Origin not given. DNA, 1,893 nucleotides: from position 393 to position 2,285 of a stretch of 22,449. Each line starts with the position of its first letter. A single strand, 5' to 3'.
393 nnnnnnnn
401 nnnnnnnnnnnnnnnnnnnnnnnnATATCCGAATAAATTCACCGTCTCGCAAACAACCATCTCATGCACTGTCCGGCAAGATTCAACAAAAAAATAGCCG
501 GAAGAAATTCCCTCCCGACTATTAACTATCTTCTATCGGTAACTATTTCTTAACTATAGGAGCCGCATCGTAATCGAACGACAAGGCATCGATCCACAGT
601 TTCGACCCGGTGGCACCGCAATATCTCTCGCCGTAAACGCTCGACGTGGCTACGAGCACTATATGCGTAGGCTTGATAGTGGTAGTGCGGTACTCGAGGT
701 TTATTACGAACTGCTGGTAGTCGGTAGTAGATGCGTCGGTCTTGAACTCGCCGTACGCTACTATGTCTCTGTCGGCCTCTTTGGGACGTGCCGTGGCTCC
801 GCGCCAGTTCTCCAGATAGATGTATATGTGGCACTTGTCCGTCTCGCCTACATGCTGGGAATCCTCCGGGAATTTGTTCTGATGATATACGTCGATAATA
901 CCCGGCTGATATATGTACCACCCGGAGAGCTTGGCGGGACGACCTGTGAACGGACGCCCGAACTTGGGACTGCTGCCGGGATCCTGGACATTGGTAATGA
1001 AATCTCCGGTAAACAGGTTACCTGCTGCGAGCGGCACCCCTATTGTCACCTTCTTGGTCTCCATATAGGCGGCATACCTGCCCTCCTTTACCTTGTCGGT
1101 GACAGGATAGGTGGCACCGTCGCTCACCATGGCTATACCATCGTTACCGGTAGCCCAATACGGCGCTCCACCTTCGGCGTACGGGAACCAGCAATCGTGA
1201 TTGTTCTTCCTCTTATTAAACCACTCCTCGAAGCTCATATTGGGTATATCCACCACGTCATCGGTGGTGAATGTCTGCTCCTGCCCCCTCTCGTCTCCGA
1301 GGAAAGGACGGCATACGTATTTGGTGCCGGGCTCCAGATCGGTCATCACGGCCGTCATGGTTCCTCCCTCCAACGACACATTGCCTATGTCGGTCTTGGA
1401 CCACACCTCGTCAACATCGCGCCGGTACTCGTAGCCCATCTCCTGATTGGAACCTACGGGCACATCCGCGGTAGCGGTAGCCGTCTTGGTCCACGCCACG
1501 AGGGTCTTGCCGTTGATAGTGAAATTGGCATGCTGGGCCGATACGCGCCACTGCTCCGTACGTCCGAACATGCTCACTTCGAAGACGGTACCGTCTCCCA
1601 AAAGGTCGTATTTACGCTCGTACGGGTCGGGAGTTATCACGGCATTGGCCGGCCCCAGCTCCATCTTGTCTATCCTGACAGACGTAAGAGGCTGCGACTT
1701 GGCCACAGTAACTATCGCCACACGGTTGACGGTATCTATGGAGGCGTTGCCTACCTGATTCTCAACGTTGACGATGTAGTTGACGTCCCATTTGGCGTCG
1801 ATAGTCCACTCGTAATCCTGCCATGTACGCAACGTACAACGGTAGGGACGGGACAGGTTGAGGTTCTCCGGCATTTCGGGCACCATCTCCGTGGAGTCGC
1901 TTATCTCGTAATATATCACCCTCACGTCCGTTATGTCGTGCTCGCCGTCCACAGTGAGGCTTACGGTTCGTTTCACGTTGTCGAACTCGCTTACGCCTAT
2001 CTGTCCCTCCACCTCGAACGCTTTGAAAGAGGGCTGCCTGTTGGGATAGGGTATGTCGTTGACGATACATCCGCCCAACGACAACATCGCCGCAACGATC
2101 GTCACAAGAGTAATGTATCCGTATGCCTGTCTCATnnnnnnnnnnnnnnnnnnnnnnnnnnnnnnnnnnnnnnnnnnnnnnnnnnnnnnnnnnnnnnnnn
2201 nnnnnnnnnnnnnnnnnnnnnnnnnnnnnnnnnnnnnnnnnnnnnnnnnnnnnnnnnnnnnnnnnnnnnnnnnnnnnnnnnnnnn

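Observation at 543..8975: Five-gene operon of mosaic surface lipoproteins (three PCMD-like C-domains and three homologous N-domains, shuffled) plus one embedded beta-rich secreted protein. Candidate uncharacterised cell-surface system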

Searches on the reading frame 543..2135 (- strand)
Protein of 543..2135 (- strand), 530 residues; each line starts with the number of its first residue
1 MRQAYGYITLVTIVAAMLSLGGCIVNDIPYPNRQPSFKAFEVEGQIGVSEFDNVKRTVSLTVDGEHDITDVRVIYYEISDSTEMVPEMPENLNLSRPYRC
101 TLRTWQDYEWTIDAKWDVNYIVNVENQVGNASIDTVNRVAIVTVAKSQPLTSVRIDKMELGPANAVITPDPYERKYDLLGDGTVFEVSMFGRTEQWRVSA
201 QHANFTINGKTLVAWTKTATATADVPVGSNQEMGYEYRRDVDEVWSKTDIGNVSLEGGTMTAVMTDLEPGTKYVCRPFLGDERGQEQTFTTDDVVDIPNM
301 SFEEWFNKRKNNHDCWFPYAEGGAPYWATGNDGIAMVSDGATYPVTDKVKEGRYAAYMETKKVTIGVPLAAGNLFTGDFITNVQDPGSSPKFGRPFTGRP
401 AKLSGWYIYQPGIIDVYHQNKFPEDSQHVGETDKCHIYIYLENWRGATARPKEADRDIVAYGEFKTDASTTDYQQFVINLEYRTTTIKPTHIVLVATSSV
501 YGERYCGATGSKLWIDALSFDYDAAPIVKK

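Call 4: search_protein_families(library=pfam, proteins=[window:543-2135:-], max_evalue=0.1)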
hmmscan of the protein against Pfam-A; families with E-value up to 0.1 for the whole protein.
window:543-2135:- (530 aa): 2 families
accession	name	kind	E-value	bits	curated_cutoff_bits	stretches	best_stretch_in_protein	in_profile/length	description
PF13201.12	PCMD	-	5.7e-46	157.6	28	1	301-519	1-232/234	Putative carbohydrate metabolism domain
PF16656.11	Pur_ac_phosph_N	-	0.0052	17.8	30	1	213-291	17-93/93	Purple acid Phosphatase, N-terminal domain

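Call 5: search_protein_families(library=ncbifam, proteins=[window:543-2135:-], max_evalue=0.1)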
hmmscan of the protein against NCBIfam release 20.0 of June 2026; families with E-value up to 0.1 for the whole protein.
window:543-2135:- (530 aa): 1 family
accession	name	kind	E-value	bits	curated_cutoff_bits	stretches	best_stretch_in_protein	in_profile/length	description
NF038104.1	lipo_NF038104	hypoth_equivalog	0.099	12.4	50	0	8-25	5-22/63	NF038104 family lipoprotein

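Call 56: search_solved_structures(query=window:543-2135:-, max_evalue=0.001, show_alignments=3)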
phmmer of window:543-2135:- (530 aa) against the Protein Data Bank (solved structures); distinct sequences matched with E-value up to 0.001: 4.
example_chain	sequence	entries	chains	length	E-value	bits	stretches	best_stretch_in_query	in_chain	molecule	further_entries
3hbz_A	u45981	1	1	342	1.6e-09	39.9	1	325-522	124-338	putative glycoside hydrolase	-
3s30_A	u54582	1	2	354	3.5e-09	38.7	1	309-519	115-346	Hypothetical glycoside hydrolase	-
4jrl_A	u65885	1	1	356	2.3e-07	32.8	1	281-519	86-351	putative glycoside hydrolase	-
4het_A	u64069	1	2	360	2.3e-07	32.8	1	296-518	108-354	HYPOTHETICAL GLYCOSIDE HYDROLASE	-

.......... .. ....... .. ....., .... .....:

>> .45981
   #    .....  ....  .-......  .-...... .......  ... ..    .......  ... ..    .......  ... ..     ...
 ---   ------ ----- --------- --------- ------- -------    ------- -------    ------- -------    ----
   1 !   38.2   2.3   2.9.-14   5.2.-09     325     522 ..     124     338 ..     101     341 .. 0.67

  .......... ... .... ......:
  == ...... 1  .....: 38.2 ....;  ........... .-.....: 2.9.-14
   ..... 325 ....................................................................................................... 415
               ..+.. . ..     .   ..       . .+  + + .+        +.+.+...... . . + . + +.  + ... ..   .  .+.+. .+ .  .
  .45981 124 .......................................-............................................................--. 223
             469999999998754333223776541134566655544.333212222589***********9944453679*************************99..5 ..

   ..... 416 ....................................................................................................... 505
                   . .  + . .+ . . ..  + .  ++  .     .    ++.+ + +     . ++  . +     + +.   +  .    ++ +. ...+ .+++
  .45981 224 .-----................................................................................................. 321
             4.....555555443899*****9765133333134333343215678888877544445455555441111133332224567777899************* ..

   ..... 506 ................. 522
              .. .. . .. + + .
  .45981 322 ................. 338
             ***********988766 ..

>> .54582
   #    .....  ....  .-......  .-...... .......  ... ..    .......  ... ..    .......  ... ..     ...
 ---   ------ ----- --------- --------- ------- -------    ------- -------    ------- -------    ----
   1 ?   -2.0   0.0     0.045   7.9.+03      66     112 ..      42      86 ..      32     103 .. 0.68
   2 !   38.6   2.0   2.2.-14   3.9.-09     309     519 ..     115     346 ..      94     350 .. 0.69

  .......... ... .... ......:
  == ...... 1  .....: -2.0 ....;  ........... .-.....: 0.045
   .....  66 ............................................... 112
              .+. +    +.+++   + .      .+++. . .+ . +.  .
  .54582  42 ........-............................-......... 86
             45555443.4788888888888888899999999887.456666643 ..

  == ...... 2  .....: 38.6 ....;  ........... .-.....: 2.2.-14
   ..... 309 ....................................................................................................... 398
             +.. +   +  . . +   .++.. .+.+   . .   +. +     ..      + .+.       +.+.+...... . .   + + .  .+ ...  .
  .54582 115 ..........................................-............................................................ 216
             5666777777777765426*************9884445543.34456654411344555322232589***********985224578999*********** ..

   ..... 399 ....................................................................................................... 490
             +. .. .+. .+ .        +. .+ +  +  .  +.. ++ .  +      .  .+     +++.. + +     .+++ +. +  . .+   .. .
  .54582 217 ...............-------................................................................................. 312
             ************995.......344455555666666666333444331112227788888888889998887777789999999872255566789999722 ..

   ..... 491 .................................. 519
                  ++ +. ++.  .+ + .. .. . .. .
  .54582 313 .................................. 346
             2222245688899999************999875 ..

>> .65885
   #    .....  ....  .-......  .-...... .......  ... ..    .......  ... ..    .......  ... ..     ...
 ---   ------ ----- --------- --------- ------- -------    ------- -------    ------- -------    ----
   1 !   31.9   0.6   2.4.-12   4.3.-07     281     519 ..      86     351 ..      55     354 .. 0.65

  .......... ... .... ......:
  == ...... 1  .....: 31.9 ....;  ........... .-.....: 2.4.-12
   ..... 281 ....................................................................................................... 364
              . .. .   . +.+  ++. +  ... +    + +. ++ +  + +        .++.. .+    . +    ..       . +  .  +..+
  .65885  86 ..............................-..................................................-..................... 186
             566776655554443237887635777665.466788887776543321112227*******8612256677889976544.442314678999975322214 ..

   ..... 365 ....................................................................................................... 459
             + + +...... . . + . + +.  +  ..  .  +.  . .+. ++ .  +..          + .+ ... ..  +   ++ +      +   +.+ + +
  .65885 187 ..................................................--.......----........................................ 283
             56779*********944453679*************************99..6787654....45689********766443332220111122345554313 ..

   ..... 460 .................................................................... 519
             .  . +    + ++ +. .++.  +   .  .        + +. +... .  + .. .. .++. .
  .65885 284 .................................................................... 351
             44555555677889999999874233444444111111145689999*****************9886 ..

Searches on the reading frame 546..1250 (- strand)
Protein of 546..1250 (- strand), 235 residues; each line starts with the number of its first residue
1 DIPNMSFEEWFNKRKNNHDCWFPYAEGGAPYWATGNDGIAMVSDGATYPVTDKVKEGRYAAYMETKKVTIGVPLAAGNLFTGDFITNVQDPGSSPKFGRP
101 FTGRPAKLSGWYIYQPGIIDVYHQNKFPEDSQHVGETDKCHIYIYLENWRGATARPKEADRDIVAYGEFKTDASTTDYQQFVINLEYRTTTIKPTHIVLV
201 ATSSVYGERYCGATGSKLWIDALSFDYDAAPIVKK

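Call 99: search_solved_structures(query=A6, max_evalue=1)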
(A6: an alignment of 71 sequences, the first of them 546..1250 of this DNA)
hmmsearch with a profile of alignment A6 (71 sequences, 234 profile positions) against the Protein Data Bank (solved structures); distinct sequences matched with E-value up to 1: 4.
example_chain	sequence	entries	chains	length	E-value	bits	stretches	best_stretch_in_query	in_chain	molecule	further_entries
4jrl_A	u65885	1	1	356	7.6e-39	136.9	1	6-230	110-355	putative glycoside hydrolase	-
3hbz_A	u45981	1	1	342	4.3e-38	134.5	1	5-231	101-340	putative glycoside hydrolase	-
4het_A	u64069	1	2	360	9.5e-38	133.3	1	6-230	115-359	HYPOTHETICAL GLYCOSIDE HYDROLASE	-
3s30_A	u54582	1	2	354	1.2e-36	129.8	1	5-230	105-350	Hypothetical glycoside hydrolase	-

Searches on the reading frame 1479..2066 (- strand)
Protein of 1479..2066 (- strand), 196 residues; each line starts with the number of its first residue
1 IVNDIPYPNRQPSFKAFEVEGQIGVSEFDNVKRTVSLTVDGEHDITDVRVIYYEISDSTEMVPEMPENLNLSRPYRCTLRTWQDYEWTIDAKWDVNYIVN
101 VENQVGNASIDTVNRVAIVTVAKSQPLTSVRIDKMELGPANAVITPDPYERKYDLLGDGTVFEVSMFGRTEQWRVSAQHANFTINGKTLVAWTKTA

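Call 67: search_protein_families(library=pfam, proteins=[window:1479-2066:-], max_evalue=5)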
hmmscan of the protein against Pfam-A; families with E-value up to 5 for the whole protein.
seq(196 aa): 0 families
